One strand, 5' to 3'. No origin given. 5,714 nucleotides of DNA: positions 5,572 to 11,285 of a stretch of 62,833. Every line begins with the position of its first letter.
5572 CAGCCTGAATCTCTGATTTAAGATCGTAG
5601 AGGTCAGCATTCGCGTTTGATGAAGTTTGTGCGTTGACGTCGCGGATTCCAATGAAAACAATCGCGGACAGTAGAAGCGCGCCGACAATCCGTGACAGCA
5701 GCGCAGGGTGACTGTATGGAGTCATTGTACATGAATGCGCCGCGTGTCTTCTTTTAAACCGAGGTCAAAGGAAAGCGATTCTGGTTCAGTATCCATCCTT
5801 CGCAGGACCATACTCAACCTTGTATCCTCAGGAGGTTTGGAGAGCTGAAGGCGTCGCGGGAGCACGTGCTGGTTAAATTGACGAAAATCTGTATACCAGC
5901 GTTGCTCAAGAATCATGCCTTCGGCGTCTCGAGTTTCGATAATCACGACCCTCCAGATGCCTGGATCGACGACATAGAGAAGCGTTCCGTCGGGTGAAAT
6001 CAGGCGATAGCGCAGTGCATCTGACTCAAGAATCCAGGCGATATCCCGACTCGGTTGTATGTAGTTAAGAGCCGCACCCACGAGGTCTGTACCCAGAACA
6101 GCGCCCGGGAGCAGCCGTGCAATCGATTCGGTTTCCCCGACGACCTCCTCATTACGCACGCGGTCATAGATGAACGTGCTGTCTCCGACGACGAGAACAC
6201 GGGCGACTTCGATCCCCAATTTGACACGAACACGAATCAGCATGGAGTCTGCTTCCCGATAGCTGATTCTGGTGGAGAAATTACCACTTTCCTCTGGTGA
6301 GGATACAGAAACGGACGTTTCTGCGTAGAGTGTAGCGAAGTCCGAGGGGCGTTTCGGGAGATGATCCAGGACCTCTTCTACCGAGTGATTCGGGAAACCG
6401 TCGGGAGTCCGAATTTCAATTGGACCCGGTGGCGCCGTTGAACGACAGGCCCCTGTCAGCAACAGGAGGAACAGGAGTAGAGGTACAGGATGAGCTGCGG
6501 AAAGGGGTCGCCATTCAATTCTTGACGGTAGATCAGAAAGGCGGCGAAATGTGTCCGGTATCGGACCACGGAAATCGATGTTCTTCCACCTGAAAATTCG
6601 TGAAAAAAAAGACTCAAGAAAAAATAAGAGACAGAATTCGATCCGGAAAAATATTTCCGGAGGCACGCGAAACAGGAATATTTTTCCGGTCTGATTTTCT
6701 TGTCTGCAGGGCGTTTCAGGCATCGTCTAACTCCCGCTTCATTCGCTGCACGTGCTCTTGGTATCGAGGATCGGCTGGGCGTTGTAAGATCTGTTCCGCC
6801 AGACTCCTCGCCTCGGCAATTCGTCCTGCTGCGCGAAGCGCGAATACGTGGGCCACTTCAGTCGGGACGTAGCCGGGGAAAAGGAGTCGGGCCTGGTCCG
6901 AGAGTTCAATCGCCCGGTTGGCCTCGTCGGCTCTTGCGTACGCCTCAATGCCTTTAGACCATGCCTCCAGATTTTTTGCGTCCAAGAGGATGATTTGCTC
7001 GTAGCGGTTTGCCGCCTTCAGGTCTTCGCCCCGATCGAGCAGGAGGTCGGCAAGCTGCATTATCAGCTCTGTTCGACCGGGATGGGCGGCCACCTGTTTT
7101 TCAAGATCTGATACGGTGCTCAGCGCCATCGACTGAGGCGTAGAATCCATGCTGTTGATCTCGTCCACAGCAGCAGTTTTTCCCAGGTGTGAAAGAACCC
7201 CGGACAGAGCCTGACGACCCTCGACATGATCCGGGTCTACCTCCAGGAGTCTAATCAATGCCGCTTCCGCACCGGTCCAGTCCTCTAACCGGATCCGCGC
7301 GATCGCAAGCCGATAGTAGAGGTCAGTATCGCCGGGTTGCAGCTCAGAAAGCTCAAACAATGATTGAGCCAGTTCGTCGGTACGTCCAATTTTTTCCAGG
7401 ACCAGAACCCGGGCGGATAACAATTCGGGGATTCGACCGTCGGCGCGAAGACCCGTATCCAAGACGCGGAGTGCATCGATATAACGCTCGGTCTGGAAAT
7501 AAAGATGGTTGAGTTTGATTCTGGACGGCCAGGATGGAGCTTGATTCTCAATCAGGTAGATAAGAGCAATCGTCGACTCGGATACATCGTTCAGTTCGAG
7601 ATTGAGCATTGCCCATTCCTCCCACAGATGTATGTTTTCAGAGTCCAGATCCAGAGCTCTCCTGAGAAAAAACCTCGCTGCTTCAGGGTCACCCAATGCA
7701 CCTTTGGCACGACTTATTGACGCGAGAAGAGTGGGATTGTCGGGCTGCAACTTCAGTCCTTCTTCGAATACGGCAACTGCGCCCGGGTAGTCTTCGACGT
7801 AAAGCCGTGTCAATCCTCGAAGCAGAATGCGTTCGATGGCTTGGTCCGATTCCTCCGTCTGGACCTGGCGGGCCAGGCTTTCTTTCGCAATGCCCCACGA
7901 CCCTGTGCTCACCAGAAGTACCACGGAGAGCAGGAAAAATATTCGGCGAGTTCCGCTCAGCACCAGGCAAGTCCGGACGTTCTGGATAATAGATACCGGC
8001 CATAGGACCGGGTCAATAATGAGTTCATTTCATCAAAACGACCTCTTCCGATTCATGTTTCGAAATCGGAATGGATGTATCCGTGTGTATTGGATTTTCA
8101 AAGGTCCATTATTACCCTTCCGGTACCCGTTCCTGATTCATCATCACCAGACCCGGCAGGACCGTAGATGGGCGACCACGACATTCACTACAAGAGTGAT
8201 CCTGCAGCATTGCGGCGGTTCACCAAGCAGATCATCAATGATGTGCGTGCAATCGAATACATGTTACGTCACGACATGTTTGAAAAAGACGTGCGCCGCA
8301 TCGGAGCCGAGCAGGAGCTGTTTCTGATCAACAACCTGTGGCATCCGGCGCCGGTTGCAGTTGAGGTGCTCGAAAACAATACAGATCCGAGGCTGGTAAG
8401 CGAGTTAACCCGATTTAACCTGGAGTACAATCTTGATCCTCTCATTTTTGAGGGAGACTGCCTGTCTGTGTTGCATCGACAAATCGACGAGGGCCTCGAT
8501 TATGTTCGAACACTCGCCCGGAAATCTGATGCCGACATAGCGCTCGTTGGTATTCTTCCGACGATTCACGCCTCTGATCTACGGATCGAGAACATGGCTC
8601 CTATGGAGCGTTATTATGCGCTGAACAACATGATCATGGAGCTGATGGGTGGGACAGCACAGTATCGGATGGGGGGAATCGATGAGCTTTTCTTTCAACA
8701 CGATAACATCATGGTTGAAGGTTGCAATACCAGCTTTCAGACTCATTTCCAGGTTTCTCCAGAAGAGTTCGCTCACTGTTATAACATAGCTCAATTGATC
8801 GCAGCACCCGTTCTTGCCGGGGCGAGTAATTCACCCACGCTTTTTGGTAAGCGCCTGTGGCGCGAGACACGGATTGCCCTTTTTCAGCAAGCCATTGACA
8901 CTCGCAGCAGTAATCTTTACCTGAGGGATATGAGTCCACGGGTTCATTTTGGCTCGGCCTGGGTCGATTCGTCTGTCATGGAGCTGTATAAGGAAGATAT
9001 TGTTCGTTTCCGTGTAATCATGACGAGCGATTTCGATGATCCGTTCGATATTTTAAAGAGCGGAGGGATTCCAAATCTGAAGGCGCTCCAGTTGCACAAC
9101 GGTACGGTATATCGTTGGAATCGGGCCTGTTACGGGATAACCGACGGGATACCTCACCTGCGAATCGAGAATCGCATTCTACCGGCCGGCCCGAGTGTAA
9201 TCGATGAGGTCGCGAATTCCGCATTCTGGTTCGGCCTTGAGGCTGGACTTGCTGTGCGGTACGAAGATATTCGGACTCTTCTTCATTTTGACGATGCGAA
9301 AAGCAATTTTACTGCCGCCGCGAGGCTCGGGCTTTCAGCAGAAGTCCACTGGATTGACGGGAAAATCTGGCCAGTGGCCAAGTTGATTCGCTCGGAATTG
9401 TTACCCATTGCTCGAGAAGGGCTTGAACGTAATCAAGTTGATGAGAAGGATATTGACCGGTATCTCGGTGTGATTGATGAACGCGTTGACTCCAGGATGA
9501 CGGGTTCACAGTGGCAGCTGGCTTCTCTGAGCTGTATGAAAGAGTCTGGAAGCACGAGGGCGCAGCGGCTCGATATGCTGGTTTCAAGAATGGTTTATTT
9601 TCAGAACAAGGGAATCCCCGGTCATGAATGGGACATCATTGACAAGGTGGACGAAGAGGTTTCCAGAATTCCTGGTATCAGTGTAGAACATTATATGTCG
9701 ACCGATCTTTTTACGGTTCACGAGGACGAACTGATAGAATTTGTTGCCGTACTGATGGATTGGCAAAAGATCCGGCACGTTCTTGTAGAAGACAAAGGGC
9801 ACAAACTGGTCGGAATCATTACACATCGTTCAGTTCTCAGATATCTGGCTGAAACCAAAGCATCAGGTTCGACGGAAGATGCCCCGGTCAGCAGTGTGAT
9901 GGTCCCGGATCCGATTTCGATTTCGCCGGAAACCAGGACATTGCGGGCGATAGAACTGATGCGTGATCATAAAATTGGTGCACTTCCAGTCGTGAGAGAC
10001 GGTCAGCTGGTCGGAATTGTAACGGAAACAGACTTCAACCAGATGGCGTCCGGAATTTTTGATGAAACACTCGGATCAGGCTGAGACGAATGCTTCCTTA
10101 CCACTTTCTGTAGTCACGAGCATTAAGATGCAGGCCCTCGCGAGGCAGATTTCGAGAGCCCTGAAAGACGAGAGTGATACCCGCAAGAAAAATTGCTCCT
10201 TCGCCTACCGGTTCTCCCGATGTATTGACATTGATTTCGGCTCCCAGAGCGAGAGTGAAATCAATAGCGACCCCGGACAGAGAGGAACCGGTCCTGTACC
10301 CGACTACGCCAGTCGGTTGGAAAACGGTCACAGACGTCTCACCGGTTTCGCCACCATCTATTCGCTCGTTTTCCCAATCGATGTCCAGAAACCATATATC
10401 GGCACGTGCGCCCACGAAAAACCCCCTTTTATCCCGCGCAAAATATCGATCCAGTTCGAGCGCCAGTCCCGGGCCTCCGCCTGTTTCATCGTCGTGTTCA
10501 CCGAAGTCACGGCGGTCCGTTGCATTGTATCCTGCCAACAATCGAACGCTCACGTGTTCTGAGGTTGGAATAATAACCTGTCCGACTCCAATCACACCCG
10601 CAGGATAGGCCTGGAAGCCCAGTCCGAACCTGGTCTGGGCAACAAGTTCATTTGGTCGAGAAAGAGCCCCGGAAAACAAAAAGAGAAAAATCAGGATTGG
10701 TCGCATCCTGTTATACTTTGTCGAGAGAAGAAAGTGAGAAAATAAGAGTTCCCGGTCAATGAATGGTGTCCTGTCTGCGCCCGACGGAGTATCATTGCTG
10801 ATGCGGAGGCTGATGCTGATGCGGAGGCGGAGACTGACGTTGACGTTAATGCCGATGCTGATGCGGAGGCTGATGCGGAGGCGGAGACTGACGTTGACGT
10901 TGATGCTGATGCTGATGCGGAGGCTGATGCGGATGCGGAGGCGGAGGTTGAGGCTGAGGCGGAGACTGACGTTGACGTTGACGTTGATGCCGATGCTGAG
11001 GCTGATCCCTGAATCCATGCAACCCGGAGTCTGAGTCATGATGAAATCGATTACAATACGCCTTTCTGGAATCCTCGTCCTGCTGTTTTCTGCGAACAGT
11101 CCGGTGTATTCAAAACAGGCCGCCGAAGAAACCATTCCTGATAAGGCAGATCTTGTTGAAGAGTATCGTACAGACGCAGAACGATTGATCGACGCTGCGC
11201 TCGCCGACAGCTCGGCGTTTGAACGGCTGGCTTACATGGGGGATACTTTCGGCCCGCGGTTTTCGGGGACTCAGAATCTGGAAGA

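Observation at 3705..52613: Recurring pattern: short tandem duplications anchored on CDS start/stop codons (at least 9 arrays in 62 kb)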

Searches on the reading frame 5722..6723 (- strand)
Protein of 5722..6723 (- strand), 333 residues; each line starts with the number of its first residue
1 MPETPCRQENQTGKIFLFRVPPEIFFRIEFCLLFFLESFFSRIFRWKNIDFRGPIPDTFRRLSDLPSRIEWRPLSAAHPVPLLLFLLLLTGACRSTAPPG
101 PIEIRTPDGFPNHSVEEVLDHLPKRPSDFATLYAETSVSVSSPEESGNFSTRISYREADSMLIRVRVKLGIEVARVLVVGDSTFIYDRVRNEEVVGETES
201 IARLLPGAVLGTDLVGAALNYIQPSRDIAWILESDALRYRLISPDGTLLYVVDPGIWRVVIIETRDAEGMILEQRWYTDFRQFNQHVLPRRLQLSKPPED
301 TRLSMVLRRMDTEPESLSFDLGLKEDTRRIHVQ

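Call 20: search_protein_families(library=pfam, proteins=[window:5722-6723:-], max_evalue=0.001)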
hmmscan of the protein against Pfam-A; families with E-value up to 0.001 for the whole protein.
window:5722-6723:- (333 aa): 1 family
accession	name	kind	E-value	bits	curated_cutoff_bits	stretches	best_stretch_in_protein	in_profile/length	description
PF14125.13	DUF4292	-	3e-16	60.1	23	1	128-321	3-200/209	Domain of unknown function (DUF4292)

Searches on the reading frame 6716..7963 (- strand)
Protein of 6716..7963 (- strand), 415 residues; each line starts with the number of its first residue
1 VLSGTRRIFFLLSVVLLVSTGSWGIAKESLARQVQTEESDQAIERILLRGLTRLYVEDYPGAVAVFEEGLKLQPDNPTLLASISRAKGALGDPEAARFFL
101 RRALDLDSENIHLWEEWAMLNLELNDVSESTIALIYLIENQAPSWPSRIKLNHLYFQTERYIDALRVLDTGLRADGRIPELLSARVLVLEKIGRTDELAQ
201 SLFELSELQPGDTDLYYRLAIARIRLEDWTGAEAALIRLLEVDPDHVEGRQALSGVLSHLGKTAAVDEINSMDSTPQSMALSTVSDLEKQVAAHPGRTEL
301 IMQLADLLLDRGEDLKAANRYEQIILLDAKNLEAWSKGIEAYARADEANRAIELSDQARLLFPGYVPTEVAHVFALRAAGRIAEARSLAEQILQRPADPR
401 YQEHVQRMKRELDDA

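Call 20: search_protein_families(library=pfam, proteins=[window:6716-7963:-], max_evalue=0.001)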
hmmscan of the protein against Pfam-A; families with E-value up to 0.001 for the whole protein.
window:6716-7963:- (415 aa): 14 families
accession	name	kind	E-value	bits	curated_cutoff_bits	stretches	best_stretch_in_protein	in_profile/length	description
PF14559.12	TPR_19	-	1.7e-19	70.4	25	2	206-250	18-62/68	Tetratricopeptide repeat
PF13428.12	TPR_14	-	1.6e-17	62.7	23.5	0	214-253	2-41/44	Tetratricopeptide repeat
PF07719.23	TPR_2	-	1.8e-11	43.7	27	0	214-246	2-34/34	Tetratricopeptide repeat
PF13371.12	TPR_9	-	7.1e-09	36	35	0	208-247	24-63/73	Tetratricopeptide repeat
PF13431.12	TPR_17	-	1.1e-08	35.1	24.4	0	207-233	7-33/34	Tetratricopeptide repeat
PF00515.34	TPR_1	-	1.2e-08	34.8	27.8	0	214-246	2-34/34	Tetratricopeptide repeat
PF13432.12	TPR_16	-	5.7e-08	33.5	32.7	0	47-110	1-64/65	Tetratricopeptide repeat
PF13181.12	TPR_8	-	7.3e-08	32.4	25.7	0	81-110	5-34/34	Tetratricopeptide repeat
PF13414.12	TPR_11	-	2.6e-07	30.6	26.8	0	58-79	9-30/42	TPR repeat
PF23914.1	TPR_CcmH_CycH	-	5.2e-07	30.1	42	1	50-130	57-140/158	Cytochrome c-type biogenesis protein H TPR domain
PF13424.12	TPR_12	-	1.1e-06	29.2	30.1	0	78-107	46-75/77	Tetratricopeptide repeat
PF13174.12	TPR_6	-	0.00024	22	26.3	0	215-245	2-32/33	Tetratricopeptide repeat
PF25064.1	ARM_TT21_5th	-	0.00028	21.6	27.8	0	302-358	5-61/117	TT21 fifth ARM repeats domain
PF14561.12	TPR_20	-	0.00034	21.3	25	0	280-325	4-49/90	Tetratricopeptide repeat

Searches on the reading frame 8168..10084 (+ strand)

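Call 20: search_protein_families(library=pfam, proteins=[window:8168-10084:+], max_evalue=0.001)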
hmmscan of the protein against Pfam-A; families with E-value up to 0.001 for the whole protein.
window:8168-10084:+ (638 aa): 2 families
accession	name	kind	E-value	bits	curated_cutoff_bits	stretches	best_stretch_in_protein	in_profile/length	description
PF00571.33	CBS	-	1e-24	87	24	2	574-623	1-51/57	CBS domain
PF04107.18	GCS2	-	2.3e-06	27.6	21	1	58-313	20-239/291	Glutamate-cysteine ligase family 2(GCS2)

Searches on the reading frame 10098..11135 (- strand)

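Call 6: search_protein_families(library=pfam, proteins=[window:10098-11135:-], max_evalue=0.01)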
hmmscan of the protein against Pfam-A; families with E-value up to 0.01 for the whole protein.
window:10098-11135:- (345 aa): 1 family
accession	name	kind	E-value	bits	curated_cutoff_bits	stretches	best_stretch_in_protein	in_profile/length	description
PF22774.2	DNAJC11_beta-barrel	-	0.0028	17.7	27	1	38-107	154-221/227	DNAJC11, beta-barrel domain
